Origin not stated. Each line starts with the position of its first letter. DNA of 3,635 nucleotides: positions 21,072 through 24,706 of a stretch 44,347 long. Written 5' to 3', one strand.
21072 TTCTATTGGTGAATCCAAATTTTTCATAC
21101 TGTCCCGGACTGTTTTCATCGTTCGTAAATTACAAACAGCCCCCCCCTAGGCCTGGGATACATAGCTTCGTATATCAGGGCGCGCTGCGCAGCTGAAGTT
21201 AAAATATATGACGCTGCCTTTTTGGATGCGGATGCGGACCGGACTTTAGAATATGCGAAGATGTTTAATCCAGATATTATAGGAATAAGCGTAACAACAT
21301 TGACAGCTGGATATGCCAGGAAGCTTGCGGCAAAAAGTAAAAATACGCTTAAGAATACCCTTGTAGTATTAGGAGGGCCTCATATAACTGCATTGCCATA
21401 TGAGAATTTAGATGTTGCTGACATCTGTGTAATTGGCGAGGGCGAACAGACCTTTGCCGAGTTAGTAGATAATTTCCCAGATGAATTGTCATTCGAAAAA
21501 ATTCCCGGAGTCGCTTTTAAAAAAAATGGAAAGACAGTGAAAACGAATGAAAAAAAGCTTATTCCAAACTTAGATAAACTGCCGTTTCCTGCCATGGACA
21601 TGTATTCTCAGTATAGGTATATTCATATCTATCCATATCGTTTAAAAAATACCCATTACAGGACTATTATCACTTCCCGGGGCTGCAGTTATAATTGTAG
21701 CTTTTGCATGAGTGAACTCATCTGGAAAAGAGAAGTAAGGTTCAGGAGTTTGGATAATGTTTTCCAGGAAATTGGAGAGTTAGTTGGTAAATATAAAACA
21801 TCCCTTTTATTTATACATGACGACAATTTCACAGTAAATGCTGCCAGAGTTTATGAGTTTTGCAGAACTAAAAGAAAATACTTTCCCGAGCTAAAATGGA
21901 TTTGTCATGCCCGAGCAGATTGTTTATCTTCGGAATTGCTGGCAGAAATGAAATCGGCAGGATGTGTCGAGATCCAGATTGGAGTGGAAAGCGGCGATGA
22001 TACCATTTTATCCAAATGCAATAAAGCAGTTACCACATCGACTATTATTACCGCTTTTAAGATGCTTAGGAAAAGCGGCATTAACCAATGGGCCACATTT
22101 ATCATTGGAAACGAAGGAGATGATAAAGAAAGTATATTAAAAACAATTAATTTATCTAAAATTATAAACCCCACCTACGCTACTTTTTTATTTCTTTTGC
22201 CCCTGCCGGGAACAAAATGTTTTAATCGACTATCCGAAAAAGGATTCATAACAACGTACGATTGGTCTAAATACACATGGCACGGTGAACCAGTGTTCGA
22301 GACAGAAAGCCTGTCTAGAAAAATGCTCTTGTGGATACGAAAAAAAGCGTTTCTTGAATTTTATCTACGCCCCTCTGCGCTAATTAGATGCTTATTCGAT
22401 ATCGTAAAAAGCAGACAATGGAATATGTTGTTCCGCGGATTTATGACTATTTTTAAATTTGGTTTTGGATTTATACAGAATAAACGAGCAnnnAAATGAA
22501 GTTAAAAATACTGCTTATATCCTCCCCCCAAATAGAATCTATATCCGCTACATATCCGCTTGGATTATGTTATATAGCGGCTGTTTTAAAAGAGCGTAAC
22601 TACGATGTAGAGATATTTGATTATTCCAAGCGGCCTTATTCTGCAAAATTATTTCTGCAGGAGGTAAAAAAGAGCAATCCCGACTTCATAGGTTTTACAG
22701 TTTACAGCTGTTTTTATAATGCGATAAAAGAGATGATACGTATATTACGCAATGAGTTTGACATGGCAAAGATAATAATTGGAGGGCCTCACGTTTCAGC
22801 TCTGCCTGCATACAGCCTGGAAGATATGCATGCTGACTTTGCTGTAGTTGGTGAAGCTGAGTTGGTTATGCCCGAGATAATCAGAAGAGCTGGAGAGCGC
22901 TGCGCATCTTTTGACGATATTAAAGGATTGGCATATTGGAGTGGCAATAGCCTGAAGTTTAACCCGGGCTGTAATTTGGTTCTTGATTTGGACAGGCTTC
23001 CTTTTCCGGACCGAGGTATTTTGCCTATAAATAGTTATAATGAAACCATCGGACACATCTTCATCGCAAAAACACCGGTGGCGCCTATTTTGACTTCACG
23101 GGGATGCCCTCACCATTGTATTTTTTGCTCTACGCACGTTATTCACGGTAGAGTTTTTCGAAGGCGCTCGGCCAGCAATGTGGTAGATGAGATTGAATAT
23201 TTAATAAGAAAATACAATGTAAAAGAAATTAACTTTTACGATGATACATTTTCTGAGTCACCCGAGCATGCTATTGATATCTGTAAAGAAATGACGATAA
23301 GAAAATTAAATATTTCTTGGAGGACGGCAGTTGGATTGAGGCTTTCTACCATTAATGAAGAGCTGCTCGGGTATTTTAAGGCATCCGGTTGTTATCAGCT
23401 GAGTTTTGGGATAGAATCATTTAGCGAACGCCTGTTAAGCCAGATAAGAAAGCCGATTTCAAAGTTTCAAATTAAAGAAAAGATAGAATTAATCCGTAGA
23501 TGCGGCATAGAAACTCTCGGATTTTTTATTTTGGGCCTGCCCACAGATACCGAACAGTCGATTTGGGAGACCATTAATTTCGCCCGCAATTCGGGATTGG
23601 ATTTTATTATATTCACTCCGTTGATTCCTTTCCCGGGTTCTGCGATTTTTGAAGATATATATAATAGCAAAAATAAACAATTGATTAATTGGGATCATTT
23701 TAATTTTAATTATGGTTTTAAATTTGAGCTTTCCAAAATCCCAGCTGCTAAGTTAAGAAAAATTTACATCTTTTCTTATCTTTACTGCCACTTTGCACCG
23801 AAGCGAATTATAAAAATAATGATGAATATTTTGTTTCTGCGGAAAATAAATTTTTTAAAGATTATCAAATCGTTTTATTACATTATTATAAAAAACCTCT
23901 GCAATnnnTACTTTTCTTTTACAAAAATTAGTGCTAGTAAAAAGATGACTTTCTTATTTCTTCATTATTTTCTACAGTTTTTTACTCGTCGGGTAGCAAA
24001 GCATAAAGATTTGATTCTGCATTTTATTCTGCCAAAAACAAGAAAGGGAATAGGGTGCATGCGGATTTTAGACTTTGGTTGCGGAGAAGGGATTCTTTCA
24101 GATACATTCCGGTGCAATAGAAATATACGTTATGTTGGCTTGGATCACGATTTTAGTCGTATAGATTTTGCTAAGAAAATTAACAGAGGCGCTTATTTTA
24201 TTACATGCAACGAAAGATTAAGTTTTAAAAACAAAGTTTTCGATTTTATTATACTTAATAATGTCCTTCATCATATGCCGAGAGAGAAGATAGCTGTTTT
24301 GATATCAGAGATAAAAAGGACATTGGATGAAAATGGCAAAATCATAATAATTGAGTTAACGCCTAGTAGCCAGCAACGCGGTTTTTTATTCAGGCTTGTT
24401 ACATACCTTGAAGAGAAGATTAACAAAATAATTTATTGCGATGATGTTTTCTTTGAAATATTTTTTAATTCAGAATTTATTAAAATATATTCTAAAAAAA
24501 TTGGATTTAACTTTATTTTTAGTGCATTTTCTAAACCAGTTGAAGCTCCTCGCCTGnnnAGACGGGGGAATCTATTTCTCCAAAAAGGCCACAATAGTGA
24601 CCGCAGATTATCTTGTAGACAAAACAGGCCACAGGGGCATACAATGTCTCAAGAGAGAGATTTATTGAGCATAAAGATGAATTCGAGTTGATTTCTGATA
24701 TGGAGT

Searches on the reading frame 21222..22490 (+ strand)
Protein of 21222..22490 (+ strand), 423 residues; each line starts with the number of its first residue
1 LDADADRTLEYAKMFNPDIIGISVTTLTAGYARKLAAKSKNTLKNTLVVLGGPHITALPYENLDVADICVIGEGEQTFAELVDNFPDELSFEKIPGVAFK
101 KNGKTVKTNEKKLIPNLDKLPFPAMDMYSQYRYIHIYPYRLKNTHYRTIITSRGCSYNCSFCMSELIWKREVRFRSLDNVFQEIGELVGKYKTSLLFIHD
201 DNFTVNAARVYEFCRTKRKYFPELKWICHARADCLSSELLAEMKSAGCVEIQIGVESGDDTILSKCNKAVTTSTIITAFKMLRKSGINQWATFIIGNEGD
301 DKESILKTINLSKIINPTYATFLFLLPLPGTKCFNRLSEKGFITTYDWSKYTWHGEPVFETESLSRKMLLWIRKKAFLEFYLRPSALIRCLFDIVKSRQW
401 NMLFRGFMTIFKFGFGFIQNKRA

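Call 21: search_protein_families(library=pfam, proteins=[window:21222-22490:+], max_evalue=0.001)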
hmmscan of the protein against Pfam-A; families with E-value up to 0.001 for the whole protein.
window:21222-22490:+ (423 aa): 3 families
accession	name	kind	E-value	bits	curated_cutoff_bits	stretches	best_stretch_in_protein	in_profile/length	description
PF04055.27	Radical_SAM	-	1.3e-21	78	29.5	1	149-311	1-165/166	Radical SAM superfamily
PF02310.24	B12-binding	-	4.3e-15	56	32.1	1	2-82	37-121/121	B12 binding domain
PF19864.5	Radical_SAM_N2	-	0.00028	20.8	29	1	43-85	84-125/151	Radical SAM proteins, N-terminal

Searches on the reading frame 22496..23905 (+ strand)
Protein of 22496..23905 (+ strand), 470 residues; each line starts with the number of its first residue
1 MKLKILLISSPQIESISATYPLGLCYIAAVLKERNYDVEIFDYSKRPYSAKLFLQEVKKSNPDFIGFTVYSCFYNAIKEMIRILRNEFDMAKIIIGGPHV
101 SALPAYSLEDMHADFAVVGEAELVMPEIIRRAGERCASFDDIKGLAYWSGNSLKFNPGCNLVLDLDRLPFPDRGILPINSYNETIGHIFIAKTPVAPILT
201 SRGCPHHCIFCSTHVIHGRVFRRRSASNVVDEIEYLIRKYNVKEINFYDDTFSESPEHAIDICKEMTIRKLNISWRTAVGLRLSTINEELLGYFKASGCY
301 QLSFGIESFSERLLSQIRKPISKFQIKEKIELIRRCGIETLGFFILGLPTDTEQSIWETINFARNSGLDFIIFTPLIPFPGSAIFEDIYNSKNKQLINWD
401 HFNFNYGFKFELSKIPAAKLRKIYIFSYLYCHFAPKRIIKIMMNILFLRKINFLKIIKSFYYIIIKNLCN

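Call 21: search_protein_families(library=pfam, proteins=[window:22496-23905:+], max_evalue=0.001)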
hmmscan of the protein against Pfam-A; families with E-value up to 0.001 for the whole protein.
window:22496-23905:+ (470 aa): 2 families
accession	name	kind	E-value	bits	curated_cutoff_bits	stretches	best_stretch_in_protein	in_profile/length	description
PF04055.27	Radical_SAM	-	6.1e-22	79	29.5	1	199-363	2-166/166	Radical SAM superfamily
PF02310.24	B12-binding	-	5.6e-21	75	32.1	1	19-128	12-120/121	B12 binding domain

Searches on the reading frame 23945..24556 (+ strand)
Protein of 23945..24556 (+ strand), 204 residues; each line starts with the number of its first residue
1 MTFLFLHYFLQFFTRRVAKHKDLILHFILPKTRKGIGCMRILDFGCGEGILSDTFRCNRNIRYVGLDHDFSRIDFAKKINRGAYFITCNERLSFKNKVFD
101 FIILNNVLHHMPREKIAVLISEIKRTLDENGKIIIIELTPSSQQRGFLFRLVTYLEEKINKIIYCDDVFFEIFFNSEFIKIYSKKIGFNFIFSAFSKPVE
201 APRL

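Call 21: search_protein_families(library=pfam, proteins=[window:23945-24556:+], max_evalue=0.001)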
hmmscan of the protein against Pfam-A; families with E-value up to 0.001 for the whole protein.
window:23945-24556:+ (204 aa): 8 families
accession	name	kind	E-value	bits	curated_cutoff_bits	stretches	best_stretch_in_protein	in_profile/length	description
PF13489.12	Methyltransf_23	-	3.4e-14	53.4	27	1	24-145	12-126/164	Methyltransferase domain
PF08241.18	Methyltransf_11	-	2.6e-13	50.9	21.2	1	42-135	1-95/95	Methyltransferase domain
PF13649.12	Methyltransf_25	-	2.4e-12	47.8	27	1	41-131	1-97/97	Methyltransferase domain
PF13847.12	Methyltransf_31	-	3.2e-10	40.3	27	1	39-139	5-113/145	Methyltransferase domain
PF08242.18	Methyltransf_12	-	7.2e-10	39.9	30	1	42-133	1-98/98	Methyltransferase domain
PF07021.18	MetW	-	1.5e-06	28.4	21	1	39-111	15-88/193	Methionine biosynthesis protein MetW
PF05175.20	MTS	-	2.4e-06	27.7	23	1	39-137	33-140/170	Methyltransferase small domain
PF00891.24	Methyltransf_2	-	1.9e-05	24.5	22.3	1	100-144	129-173/210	O-methyltransferase domain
